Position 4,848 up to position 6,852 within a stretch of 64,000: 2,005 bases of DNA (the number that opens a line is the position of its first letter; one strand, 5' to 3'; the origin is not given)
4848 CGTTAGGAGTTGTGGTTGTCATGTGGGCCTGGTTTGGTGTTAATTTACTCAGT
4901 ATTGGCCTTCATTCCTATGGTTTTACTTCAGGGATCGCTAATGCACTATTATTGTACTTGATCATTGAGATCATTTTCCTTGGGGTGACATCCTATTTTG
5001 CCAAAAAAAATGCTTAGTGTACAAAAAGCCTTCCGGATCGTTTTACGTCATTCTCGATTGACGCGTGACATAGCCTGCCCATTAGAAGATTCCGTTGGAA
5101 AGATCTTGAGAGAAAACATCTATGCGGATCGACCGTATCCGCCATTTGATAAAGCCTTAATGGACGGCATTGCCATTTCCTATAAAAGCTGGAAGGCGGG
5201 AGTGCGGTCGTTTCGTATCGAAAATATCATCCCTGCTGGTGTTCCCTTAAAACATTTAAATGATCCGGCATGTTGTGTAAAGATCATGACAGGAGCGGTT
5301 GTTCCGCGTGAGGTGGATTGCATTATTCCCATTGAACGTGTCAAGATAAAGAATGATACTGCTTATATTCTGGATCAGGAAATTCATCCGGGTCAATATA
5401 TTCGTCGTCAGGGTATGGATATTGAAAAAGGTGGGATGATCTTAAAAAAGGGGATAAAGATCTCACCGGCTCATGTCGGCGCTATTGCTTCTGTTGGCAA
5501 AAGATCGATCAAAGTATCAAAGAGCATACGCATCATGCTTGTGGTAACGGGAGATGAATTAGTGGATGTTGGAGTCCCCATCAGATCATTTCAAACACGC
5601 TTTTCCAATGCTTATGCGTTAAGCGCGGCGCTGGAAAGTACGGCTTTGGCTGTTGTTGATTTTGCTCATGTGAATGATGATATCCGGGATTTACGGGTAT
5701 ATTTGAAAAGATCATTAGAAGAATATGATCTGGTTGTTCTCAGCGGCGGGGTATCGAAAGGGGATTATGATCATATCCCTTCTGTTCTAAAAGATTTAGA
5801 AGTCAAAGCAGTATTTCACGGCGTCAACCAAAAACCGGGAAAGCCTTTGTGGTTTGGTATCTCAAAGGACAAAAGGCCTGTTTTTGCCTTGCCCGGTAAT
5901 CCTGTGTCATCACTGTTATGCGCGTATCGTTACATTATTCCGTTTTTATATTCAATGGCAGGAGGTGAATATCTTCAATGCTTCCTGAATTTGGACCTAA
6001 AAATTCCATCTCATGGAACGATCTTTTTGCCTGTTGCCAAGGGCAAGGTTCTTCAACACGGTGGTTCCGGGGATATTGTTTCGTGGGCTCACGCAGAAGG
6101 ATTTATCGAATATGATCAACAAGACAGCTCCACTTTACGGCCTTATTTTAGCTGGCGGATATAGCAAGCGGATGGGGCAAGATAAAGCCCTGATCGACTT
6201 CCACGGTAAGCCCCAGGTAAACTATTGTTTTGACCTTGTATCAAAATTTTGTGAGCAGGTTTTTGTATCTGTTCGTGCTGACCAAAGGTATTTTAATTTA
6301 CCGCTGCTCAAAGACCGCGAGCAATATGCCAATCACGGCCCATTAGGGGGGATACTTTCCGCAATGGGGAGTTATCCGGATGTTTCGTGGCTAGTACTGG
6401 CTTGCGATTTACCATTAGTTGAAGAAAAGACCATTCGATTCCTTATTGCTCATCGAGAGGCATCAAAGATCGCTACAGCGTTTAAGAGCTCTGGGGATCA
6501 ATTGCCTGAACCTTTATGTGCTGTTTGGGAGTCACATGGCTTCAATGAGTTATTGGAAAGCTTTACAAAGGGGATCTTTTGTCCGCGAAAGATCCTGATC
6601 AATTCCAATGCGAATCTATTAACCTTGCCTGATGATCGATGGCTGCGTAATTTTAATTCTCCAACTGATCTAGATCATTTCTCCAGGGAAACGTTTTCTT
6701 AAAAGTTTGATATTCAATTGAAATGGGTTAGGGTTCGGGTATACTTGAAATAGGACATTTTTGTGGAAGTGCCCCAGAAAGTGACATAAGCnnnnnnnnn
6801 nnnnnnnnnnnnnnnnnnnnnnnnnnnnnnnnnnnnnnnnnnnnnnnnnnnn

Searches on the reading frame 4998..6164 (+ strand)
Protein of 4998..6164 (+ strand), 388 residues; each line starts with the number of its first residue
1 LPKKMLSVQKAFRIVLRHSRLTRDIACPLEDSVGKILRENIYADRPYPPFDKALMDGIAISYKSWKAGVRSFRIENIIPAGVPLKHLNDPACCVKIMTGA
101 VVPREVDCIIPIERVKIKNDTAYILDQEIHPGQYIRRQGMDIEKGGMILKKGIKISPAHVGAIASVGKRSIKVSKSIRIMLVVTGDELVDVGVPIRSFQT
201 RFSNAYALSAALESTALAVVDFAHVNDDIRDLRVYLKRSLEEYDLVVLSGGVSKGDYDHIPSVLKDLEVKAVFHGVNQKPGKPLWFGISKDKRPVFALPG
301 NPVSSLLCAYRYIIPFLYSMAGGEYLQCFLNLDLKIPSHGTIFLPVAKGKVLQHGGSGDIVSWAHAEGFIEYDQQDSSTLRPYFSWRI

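Call 3: search_protein_families(library=pfam, proteins=[window:4998-6164:+], max_evalue=0.01)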
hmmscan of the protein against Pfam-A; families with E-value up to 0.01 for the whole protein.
window:4998-6164:+ (388 aa): 2 families
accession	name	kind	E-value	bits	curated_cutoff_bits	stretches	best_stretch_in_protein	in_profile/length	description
PF03453.22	MoeA_N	-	2.8e-37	128.3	30.8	1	6-167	1-160/160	MoeA N-terminal region (domain I and II)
PF00994.29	MoCF_biosynth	-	1.3e-22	80.5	26.6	1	182-317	3-142/144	Probable molybdopterin binding domain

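Call 4: search_protein_families(library=ncbifam, proteins=[window:4998-6164:+], max_evalue=0.01)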
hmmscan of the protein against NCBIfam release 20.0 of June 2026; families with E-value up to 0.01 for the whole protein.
window:4998-6164:+ (388 aa): 7 families
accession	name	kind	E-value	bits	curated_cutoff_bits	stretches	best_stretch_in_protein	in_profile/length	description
NF011068.0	PRK14498.1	equivalog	1e-72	245.2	534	1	4-376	8-396/647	molybdopterin biosynthesis protein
NF007960.1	PRK10680.1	equivalog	1.1e-71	241.7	440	1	7-326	2-321/401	molybdopterin molybdotransferase MoeA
NF045515.2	Glp_gephyrin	equivalog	2.1e-63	214.5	475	1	7-324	2-322/403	molybdotransferase-like divisome protein Glp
NF050098.1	MoeA_actino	exception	2.1e-59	201.3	560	1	8-320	3-317/400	molybdopterin molybdotransferase MoeA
NF011067.0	PRK14497.1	equivalog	2.2e-57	194.9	536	1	4-321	9-322/546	putative molybdopterin biosynthesis protein MoeA/unknown domain fusion protein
NF011060.0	PRK14491.1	equivalog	2.8e-57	194.5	532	1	3-327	197-517/598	bifunctional molybdopterin-guanine dinucleotide biosynthesis adaptor protein MobB/molybdopterin molybdotransferase MoeA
TIGR00177.1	molyb_syn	domain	3.9e-24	85.3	85.35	1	177-314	2-147/148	molybdenum cofactor synthesis domain-containing protein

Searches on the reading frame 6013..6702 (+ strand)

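Call 3: search_protein_families(library=pfam, proteins=[window:6013-6702:+], max_evalue=0.01)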
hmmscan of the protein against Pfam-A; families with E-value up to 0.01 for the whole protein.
window:6013-6702:+ (229 aa): 1 family
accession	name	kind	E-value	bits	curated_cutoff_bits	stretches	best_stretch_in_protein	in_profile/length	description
PF12804.13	NTP_transf_3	-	1.7e-31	110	27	1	43-180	1-141/160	MobA-like NTP transferase domain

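Call 4: search_protein_families(library=ncbifam, proteins=[window:6013-6702:+], max_evalue=0.01)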
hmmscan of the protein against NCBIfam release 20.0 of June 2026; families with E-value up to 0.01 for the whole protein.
window:6013-6702:+ (229 aa): 16 families
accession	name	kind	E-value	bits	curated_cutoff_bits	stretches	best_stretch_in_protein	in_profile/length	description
NF011070.0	PRK14500.1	equivalog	5.5e-50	170.6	606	1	37-224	163-352/358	putative bifunctional molybdopterin-guanine dinucleotide biosynthesis protein MoaC/MobA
NF011059.0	PRK14490.1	equivalog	8.6e-50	169.9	354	1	37-226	177-368/374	bifunctional molybdenum cofactor guanylyltransferase MobA/molybdopterin-guanine dinucleotide biosynthesis adaptor protein MobB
NF002741.0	PRK02726.1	equivalog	5.2e-26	91.5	179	1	40-224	7-195/200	molybdenum cofactor guanylyltransferase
TIGR02665.1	molyb_mobA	equivalog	1.3e-25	90.5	151.85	1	43-220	3-185/186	molybdenum cofactor guanylyltransferase MobA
NF001457.0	PRK00317.1-3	equivalog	3e-25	88.9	164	1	43-225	4-195/200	molybdenum cofactor guanylyltransferase MobA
NF001837.0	PRK00560.1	equivalog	2e-20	73.3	182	1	43-220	11-184/196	molybdenum cofactor guanylyltransferase MobA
NF011056.0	PRK14489.1-1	equivalog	3e-18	66.1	379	1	42-176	7-138/363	bifunctional molybdenum cofactor guanylyltransferase MobA/molybdopterin-guanine dinucleotide biosynthesis adaptor protein MobB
NF001855.0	PRK00576.1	equivalog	5.1e-14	52.3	205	1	37-222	3-191/197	molybdenum cofactor guanylyltransferase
TIGR03310.1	matur_MocA_YgfJ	equivalog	3.1e-09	37.1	186.45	1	44-158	3-125/188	molybdenum cofactor cytidylyltransferase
NF011057.0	PRK14489.1-2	subfamily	7.9e-07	28.6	541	1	41-173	7-143/363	bifunctional molybdenum cofactor guanylyltransferase MobA/molybdopterin-guanine dinucleotide biosynthesis adaptor protein MobB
NF045665.1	NTPtran_DVU1551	equivalog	1.3e-06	27.7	315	1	42-79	2-39/359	DVU_1551 family NTP transferase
NF011058.0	PRK14489.1-3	exception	1.6e-05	23.6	820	1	41-175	9-150/382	molybdenum cofactor guanylyltransferase MobA, DUF3305 domain-containing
NF010937.0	PRK14357.1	equivalog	5.5e-05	22.2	658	1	44-151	4-117/448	bifunctional UDP-N-acetylglucosamine diphosphorylase/glucosamine-1-phosphate N-acetyltransferase GlmU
NF045495.1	AdoCbiPCobY_Meth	equivalog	0.00012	21.6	250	1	43-145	3-116/195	adenosylcobinamide-phosphate guanylyltransferase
TIGR01173.1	glmU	equivalog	0.0003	19.8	366.85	1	44-156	4-125/452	bifunctional UDP-N-acetylglucosamine diphosphorylase/glucosamine-1-phosphate N-acetyltransferase GlmU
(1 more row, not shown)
